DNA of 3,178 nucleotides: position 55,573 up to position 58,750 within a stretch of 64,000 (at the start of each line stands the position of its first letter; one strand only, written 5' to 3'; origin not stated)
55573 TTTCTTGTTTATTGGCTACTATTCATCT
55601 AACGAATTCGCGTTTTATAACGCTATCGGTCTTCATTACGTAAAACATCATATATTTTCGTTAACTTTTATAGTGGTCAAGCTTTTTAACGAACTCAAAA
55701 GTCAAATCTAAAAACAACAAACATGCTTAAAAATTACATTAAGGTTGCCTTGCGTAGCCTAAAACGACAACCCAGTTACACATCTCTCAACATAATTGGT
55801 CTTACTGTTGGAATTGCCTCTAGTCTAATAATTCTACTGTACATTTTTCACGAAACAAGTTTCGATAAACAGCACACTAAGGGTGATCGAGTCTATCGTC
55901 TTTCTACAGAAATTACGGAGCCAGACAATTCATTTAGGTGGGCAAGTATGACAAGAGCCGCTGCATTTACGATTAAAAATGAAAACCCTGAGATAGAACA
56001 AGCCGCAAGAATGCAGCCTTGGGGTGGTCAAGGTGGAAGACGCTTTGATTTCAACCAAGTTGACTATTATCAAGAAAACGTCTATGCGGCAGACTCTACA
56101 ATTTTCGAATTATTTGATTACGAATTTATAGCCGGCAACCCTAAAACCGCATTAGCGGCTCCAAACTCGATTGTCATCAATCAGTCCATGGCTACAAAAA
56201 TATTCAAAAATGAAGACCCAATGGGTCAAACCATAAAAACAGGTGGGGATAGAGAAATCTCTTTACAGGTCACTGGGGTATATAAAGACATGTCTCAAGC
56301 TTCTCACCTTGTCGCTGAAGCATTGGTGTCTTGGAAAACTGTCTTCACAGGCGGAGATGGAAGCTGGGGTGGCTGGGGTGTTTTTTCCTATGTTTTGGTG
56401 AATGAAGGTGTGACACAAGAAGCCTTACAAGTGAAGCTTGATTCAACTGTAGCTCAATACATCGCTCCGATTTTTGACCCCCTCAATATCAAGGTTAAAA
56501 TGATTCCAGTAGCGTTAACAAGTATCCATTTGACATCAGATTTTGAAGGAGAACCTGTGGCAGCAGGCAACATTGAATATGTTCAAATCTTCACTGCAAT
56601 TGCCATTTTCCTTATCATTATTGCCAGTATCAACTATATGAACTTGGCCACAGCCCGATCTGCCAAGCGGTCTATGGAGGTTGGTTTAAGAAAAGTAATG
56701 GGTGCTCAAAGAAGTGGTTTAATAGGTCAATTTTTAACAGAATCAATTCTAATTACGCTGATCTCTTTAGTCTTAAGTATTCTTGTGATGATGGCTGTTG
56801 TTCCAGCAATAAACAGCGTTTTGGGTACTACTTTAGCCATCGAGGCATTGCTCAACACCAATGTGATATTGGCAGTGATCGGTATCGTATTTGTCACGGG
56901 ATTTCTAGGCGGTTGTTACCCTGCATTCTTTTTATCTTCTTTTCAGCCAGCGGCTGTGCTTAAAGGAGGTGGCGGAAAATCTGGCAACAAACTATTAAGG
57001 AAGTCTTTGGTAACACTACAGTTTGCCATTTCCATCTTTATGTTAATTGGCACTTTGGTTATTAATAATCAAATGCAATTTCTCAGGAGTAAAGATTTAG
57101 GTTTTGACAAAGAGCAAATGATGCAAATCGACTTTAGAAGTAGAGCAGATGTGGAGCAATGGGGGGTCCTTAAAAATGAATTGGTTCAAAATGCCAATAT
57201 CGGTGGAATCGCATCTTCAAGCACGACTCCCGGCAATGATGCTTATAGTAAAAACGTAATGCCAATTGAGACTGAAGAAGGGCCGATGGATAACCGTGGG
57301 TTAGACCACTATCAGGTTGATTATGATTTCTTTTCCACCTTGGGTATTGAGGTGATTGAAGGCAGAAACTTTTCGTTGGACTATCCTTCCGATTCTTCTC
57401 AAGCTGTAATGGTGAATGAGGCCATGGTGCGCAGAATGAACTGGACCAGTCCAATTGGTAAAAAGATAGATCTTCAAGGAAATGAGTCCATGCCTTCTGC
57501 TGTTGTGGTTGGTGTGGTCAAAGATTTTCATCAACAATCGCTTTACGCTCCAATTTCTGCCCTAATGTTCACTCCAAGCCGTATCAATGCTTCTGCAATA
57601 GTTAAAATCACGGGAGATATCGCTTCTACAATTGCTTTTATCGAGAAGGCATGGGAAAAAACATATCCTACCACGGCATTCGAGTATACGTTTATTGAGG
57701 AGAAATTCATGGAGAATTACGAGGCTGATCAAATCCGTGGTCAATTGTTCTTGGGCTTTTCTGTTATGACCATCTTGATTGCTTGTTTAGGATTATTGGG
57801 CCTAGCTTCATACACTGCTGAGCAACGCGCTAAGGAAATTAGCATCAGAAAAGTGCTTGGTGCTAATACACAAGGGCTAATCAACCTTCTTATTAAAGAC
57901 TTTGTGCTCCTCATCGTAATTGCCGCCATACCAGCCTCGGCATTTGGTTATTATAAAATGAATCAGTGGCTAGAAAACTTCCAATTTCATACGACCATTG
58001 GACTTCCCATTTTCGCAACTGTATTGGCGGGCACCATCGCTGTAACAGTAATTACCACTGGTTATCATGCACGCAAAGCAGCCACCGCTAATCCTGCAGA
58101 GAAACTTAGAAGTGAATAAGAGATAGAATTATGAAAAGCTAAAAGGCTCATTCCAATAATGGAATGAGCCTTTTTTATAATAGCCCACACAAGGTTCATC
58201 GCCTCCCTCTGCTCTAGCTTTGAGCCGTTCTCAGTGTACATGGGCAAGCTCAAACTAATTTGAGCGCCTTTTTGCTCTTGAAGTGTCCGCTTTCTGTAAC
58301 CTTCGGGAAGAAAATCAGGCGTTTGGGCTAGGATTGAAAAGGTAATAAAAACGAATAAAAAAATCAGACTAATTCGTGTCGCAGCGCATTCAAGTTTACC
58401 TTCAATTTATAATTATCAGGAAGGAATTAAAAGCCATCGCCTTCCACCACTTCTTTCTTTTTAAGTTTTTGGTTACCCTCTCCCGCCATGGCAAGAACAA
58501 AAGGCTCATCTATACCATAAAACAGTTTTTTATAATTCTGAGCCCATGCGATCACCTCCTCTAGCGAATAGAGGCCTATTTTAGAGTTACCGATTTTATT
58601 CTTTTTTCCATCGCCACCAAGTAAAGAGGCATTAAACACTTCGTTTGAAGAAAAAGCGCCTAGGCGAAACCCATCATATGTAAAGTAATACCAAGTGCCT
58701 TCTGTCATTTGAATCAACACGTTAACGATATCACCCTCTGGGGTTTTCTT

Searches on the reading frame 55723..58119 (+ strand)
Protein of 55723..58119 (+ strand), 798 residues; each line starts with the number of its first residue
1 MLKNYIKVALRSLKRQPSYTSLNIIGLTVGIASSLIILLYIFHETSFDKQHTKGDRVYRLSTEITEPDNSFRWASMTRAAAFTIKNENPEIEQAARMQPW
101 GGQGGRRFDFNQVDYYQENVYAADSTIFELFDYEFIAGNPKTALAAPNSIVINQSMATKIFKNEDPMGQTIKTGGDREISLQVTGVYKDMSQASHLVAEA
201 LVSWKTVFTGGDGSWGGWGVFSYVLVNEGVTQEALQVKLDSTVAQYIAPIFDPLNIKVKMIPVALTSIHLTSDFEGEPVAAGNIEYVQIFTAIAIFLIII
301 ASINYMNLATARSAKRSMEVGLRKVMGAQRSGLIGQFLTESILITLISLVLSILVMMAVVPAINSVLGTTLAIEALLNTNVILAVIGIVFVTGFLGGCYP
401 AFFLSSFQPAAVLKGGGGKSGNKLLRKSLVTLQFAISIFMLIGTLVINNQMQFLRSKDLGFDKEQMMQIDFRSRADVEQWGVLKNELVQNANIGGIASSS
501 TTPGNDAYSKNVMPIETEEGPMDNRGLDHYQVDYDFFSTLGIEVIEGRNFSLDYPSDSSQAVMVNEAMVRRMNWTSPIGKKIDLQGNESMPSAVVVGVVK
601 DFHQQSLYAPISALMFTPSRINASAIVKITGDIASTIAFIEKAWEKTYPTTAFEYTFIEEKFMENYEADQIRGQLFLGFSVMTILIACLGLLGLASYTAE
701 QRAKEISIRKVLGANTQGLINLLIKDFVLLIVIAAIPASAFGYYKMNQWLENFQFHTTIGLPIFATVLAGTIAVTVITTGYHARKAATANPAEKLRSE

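Call 8: search_protein_families(library=pfam, proteins=[window:55723-58119:+])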
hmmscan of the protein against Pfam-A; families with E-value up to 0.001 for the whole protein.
window:55723-58119:+ (798 aa): 2 families
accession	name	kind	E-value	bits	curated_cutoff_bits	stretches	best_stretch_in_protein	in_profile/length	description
PF12704.14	MacB_PCD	-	1.1e-30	107.9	27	2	20-239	1-204/207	MacB-like periplasmic core domain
PF02687.27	FtsX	-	1.5e-22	80.3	25.5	2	679-791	3-120/120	FtsX-like permease C-terminal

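Call 54: search_protein_families(library=ncbifam, proteins=[window:55723-58119:+], max_evalue=0.01)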
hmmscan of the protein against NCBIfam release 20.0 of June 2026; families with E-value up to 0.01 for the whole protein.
window:55723-58119:+ (798 aa): 4 families
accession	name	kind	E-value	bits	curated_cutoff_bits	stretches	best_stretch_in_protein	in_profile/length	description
TIGR03434.1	ADOP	subfamily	2.1e-91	307.3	622.3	2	227-798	222-803/803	ADOP family duplicated permease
NF038008.1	ABC_perm_DarB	equivalog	4.3e-37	127.5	700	1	11-777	3-767/777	darobactin export ABC transporter permease subunit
NF007826.0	PRK10535.1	equivalog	4.4e-10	38.4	966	2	287-395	521-631/648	macrolide ABC transporter ATP-binding protein/permease MacB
NF041854.1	ABC_perm_YbbP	equivalog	0.00016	19.7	999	1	670-739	678-750/806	putative ABC transporter permease subunit YbbP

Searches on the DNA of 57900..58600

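Call 4: search_rna_families(source=window, start=57900, end=58600, threshold=evalue, max_evalue=10, show_alignments=3)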
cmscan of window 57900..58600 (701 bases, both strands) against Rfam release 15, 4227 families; matches with E-value up to 10: 12.
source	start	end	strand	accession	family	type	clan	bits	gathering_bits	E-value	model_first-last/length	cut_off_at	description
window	58112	58181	+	RF02371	PyrG_leader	Cis-reg; leader;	-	24.3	65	0.8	1-78/78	no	PyrG leader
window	58104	58176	+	RF02057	STnc40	Gene; sRNA;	-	20.8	45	0.56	1-70/70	no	Salmonella enterica sRNA STnc40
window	58414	58483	-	RF01306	sR52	Gene; snRNA; snoRNA; CD-box;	-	19.8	50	0.11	1-60/60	no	Small nucleolar RNA sR52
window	58429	58497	-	RF02057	STnc40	Gene; sRNA;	-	19.6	45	1.1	1-70/70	no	Salmonella enterica sRNA STnc40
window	58103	58178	-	RF03056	RAGATH-35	Gene; sRNA;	-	19.4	38.9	0.53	1-87/87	no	RAGATH-35 RNA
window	58140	58175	+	RF03933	MIR6445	Gene; miRNA;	-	17.3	100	1.8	1-117/117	no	MIR6445 microRNA precursor family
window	58087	58175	+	RF04180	BTnc231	Gene; sRNA;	-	16.6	80.4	0.86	1-154/154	no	Bacteroides sRNA BTnc231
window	58113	58240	-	RF01407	STnc560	Gene; sRNA;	-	15.1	55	1.2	1-214/214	no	STnc560 Hfq binding RNA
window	58137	58255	-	RF00406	SNORA42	Gene; snRNA; snoRNA; HACA-box;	-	13.6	70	4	1-136/136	no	Small nucleolar RNA SNORA42/SNORA80 family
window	58130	58183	-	RF00638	MIR159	Gene; miRNA;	-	13.4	74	2.4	1-196/196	no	MIR159 microRNA precursor family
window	58398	58513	-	RF02143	HYMAI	Gene; lncRNA;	-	11.8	80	7.7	120-241/241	no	Hydatidiform mole associated and imprinted conserved region 1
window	58331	58494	-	RF00511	IRES_KSHV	Cis-reg; IRES;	-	9.9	100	3.5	1-248/248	no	Kaposi's sarcoma-associated herpesvirus internal ribosome entry site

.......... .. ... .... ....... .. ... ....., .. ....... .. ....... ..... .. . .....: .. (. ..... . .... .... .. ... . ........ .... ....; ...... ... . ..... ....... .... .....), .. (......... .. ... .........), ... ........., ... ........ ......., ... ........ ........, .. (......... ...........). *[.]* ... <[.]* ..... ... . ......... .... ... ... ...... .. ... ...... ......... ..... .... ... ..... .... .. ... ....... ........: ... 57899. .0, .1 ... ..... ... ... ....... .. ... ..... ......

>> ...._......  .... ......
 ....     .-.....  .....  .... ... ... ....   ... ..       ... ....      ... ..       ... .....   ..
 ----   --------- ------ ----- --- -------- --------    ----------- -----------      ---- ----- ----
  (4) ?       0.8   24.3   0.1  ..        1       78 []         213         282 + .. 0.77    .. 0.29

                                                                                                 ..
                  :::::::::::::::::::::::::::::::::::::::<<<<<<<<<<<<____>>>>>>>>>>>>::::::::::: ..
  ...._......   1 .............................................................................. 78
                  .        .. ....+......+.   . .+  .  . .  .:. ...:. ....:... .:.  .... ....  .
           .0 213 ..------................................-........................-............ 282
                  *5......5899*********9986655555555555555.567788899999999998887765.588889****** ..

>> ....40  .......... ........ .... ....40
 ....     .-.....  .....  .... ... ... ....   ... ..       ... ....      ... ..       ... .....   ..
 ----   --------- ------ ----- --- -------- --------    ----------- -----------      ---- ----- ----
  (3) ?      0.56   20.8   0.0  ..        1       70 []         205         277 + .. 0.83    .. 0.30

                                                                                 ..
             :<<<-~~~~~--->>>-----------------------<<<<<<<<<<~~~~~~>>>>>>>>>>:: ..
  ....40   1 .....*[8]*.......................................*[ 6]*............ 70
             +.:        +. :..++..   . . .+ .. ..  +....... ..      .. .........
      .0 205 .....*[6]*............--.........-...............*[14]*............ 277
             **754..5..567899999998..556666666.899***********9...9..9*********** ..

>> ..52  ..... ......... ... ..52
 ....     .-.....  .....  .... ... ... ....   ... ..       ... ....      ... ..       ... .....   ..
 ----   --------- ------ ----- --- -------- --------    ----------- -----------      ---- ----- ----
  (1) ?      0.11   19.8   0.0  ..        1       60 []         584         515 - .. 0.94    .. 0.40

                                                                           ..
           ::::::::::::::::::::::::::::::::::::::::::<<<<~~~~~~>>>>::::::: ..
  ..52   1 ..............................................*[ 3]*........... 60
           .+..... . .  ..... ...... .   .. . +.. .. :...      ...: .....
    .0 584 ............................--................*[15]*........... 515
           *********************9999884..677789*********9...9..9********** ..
